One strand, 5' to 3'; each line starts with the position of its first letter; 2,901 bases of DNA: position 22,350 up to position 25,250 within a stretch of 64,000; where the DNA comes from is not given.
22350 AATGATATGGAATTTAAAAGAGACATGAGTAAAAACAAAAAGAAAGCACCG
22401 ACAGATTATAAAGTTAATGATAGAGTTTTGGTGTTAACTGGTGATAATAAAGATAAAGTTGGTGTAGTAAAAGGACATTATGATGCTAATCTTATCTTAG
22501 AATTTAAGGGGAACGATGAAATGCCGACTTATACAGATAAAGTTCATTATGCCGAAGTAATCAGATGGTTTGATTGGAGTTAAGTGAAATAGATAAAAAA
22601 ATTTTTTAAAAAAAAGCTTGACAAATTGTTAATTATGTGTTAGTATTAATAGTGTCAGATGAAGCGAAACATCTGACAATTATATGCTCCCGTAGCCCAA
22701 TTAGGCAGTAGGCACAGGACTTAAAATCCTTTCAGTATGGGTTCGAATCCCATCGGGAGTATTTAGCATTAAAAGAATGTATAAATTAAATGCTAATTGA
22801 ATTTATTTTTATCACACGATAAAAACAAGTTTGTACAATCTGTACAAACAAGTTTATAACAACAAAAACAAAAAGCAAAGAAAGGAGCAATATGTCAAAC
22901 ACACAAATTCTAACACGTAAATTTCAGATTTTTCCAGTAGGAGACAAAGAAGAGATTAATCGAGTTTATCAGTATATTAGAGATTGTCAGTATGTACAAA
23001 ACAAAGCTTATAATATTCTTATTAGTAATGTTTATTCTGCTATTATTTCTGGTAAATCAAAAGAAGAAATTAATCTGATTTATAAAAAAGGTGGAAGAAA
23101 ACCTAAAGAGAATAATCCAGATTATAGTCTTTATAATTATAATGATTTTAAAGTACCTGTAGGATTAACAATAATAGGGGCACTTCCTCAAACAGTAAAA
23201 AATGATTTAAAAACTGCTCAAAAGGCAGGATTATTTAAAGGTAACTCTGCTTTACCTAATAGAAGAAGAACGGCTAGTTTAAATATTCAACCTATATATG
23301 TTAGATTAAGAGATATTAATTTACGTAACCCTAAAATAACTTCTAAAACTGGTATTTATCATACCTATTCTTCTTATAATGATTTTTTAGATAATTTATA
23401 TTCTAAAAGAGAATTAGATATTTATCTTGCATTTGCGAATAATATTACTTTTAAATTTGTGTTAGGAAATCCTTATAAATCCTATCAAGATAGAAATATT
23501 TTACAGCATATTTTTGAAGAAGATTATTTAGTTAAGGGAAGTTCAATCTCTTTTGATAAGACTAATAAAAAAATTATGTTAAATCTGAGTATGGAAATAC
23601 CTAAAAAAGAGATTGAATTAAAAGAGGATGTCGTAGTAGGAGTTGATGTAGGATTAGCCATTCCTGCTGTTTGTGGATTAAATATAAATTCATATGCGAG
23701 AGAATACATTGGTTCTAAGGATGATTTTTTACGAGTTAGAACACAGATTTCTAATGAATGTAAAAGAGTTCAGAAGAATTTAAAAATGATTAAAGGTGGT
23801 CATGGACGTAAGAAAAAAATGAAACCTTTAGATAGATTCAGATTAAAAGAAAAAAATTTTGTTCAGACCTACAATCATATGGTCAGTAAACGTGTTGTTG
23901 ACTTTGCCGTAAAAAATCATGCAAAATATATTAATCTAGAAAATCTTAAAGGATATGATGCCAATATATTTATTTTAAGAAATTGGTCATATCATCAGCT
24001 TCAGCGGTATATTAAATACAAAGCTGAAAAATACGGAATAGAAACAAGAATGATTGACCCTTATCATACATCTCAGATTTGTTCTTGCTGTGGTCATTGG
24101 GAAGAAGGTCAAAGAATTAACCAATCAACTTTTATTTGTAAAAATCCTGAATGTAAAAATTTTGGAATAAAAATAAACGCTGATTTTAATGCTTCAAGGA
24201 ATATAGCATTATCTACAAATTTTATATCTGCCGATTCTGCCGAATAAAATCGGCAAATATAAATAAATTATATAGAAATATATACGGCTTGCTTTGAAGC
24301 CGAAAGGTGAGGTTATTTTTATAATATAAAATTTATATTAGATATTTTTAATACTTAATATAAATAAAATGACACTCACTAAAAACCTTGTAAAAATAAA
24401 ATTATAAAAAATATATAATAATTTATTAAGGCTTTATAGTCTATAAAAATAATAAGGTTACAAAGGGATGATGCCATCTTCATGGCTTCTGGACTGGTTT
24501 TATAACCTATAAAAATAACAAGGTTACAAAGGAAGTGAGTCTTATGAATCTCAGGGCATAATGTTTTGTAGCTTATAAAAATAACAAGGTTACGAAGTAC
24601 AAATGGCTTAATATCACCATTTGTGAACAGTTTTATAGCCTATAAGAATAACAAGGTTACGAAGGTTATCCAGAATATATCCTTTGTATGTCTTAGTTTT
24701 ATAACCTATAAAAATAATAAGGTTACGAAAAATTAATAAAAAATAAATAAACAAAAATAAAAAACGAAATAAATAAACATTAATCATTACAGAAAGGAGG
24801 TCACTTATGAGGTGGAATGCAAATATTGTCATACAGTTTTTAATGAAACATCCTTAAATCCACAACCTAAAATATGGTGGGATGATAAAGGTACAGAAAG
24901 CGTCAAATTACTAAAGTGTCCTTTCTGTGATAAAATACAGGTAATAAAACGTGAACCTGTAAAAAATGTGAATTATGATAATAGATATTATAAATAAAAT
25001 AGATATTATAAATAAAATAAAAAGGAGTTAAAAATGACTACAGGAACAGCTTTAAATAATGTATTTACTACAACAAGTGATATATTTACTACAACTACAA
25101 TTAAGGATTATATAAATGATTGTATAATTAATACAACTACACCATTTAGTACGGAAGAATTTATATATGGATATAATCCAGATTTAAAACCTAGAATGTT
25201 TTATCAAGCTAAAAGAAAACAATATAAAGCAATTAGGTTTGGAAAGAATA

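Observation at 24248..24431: ORF-free 185-bp spacer between nuclease and array with hairpins and a partial anti-repeat: candidate tracrRNA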

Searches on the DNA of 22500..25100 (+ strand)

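Call 7: search_rna_families(source=window, start=22500, end=25100, threshold=evalue, max_evalue=10)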
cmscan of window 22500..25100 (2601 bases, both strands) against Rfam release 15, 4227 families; matches with E-value up to 10: 4.
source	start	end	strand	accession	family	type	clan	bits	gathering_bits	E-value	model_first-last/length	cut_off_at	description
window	22686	22761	+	RF00005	tRNA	Gene; tRNA;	CL00001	55.1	29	1.6e-10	1-71/71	no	tRNA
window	23218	23298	-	RF04117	MIR5200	Gene; miRNA;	-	21.7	70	0.42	1-92/92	no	MIR5200 microRNA precursor family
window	24209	24276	-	RF03645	mir-9080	Gene; miRNA;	-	19.6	100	1.1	1-108/108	no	mir-9080 microRNA precursor family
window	22704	22831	+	RF02453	ncr952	Gene; sRNA;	-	16.9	100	1.1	1-143/143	no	Bacillus sRNA ncr952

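Call 11: search_dna_similar(query=window:22600-24800:+, collection=phages, mode=distant, max_rows=30)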
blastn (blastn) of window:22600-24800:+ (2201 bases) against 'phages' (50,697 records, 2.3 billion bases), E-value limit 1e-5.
Records with a match: 88; places in all: 88; records where one place covers at least 80% of the query: 0.
Best place of each record, by identity: 80-90% 15; 60-80% 73.
By first word of the organism name: Mycobacterium 72; Vibrio 5; Pseudomonas 4; Gordonia 2; Rhodococcus 2; Synechococcus 1; Bacillus 1; Acinetobacter 1.
By host as written in the record: Mycobacterium smegmatis mc2 155 58; Mycobacterium smegmatis mc#155 7; Pseudomonas aeruginosa 4; Mycobacterium smegmatis mc2155 3; Gordonia terrae 3612 2; Rhodococcus equi NRRL B-16538 2; Vibrio alginolyticus CECT 521 2; Mycobacterium smegmatius mc2 155 2; and 8 more.
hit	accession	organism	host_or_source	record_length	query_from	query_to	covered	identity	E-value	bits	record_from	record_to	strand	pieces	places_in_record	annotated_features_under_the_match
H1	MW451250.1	Vibrio phage phiTY18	Vibrio parahaemolyticus TY18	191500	78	162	4%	80.5%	6e-8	67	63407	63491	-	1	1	record has no annotation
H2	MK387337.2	Vibrio phage Va1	Vibrio alginolyticus NBRC 15630 = ATCC ...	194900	78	162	4%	80.5%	6e-8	67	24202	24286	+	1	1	none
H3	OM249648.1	Vibrio phage phiKT1024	Vibrio sp.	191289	78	162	4%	80.5%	6e-8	67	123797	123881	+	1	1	tRNA-Leu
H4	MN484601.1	Gordonia phage Sixama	Gordonia terrae 3612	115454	79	162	4%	81.0%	3e-11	77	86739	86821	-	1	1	150: tRNA-Leu | 151: HNH endonuclease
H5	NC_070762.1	Gordonia phage Sixama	Gordonia terrae 3612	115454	79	162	4%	81.0%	3e-11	77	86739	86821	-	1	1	150: tRNA-Leu | 151: HNH endonuclease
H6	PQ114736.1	Rhodococcus phage Dorin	Rhodococcus equi NRRL B-16538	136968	79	160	4%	80.5%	4e-10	73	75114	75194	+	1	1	107: tRNA-Leu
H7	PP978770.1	Rhodococcus phage Francesca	Rhodococcus equi NRRL B-16538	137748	79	160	4%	79.3%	2e-8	69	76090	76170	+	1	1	107: tRNA-Leu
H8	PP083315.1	Vibrio phage VB_VaC_TDDLMA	Vibrio alginolyticus CECT 521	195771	87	162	3%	81.8%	6e-8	66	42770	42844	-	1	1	tRNA-Leu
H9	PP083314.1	Vibrio phage VB_VaC_SRILMA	Vibrio alginolyticus CECT 521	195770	87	162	3%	81.8%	6e-8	66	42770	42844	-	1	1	tRNA-Leu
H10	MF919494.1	Mycobacterium phage BeanWater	Mycobacterium smegmatis mc2 155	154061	87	162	3%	78.9%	7e-7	63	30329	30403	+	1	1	tRNA-Leu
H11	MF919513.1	Mycobacterium phage Koguma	Mycobacterium smegmatis mc2 155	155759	87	162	3%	78.9%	7e-7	63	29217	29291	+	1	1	tRNA-Leu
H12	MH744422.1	Mycobacterium phage Roots515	Mycobacterium smegmatis mc2 155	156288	87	162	3%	78.9%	7e-7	63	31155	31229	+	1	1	84: tRNA-Leu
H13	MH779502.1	Mycobacterium phage FudgeTart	Mycobacterium smegmatis mc2 155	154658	87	162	3%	78.9%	7e-7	63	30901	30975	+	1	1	85: tRNA-Leu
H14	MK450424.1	Mycobacterium phage Melpomini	Mycobacterium smegmatis mc2 155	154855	87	162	3%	78.9%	7e-7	63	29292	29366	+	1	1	79: tRNA-Leu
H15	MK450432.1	Mycobacterium phage ValleyTerrace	Mycobacterium smegmatis mc2 155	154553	87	162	3%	78.9%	7e-7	63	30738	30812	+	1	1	85: tRNA-Leu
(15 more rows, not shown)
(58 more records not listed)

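Call 44: search_dna_similar(query=window:24467-24694:+, collection=phages, mode=distant, max_evalue=1, max_rows=20)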
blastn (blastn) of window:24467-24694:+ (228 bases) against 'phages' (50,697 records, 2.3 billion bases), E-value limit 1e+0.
Records with a match: 2; places in all: 2; records where one place covers at least 80% of the query: 0.
Best place of each record, by identity: 80-90% 2.
By first word of the organism name: Bacillus 2.
By host as written in the record: Bacillus cereus 2.
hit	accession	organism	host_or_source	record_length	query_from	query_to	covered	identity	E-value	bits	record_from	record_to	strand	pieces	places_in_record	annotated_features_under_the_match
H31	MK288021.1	Bacillus phage pW2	Bacillus cereus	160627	173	211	17%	82.1%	7e-1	40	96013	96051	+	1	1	p-loop containing nucleoside triphosphate hydrolase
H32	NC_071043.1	Bacillus phage pW2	Bacillus cereus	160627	173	211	17%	82.1%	7e-1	40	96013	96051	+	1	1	p-loop containing nucleoside triphosphate hydrolase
